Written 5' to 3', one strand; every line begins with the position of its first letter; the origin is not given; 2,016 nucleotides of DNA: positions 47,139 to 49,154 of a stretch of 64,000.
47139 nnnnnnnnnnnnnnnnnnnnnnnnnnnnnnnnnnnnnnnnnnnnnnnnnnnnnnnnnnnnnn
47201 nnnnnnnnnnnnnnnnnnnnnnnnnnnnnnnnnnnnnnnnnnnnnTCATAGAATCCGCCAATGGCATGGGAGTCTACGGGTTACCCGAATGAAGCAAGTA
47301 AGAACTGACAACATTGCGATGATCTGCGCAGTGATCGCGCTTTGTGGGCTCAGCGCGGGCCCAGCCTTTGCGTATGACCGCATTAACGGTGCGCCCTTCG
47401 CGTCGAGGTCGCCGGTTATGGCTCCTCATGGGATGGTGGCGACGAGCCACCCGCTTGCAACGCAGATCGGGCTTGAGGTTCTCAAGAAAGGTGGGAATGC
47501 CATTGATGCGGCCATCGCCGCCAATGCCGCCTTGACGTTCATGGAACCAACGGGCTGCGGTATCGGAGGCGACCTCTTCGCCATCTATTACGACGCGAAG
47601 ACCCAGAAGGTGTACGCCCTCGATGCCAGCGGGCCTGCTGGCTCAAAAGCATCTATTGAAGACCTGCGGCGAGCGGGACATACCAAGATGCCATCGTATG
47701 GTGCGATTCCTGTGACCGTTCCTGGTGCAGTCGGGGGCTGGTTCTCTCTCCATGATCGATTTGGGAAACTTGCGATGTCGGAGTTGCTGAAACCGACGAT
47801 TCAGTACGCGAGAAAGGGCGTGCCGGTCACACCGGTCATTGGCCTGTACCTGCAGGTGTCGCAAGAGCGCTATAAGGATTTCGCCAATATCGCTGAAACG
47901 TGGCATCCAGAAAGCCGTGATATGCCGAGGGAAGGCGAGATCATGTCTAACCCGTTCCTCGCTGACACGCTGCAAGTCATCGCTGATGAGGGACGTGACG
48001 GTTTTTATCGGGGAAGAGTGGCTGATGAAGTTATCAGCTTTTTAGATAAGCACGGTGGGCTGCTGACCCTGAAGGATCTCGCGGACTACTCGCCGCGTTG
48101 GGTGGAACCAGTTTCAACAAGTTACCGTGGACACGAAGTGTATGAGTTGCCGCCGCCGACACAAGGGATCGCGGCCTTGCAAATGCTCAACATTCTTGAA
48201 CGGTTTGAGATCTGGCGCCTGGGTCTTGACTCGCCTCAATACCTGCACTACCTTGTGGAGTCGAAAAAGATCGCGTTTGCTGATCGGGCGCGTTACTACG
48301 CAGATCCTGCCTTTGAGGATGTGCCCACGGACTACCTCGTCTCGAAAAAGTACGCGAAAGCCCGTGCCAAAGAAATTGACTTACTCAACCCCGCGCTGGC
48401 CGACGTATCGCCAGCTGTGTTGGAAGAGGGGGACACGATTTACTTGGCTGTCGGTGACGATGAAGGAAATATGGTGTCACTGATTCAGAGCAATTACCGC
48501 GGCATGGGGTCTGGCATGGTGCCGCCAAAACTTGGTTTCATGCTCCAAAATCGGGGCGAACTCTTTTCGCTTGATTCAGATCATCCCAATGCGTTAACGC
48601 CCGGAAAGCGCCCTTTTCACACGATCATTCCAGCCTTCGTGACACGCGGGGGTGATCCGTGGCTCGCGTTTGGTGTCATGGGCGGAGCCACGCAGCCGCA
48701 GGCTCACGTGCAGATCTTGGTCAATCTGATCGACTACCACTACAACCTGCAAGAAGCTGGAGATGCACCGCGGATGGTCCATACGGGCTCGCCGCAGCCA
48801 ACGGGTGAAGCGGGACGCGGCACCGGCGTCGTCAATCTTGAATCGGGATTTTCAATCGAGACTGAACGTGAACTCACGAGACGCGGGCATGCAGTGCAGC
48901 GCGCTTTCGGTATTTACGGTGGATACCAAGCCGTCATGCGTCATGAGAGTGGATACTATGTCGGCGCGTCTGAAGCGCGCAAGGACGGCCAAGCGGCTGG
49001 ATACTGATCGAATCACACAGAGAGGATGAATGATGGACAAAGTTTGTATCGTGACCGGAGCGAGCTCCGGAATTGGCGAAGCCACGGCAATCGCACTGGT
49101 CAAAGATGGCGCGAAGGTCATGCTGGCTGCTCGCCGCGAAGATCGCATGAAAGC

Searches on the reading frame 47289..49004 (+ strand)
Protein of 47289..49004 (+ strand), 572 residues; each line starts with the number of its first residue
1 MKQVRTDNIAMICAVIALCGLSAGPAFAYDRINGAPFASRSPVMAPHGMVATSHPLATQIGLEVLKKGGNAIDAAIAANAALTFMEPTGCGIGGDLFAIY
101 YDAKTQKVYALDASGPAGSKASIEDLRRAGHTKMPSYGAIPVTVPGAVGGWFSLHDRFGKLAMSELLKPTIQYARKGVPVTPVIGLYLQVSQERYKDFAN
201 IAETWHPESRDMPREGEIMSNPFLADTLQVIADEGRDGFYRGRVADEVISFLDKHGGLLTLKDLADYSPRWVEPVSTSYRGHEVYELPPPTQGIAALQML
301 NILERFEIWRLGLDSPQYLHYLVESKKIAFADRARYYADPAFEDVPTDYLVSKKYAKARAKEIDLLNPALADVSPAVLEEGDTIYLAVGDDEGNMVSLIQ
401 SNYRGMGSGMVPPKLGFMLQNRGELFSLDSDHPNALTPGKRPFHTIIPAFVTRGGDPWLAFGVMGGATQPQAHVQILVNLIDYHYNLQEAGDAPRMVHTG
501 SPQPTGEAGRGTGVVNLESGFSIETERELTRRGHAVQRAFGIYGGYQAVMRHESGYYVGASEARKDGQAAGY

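Call 65: search_protein_families(library=ncbifam, proteins=[window:47289-49004:+], max_evalue=1e-10)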
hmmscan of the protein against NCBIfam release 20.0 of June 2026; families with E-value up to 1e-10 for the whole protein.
window:47289-49004:+ (572 aa): 2 families
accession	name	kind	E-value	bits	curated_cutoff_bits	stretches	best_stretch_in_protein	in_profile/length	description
TIGR00066.1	g_glut_trans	equivalog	8.6e-118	394.1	357.85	1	48-564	1-518/518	gamma-glutamyltransferase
NF007187.0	PRK09615.1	equivalog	2e-83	280.7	990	1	37-572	39-581/581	gamma-glutamyltransferase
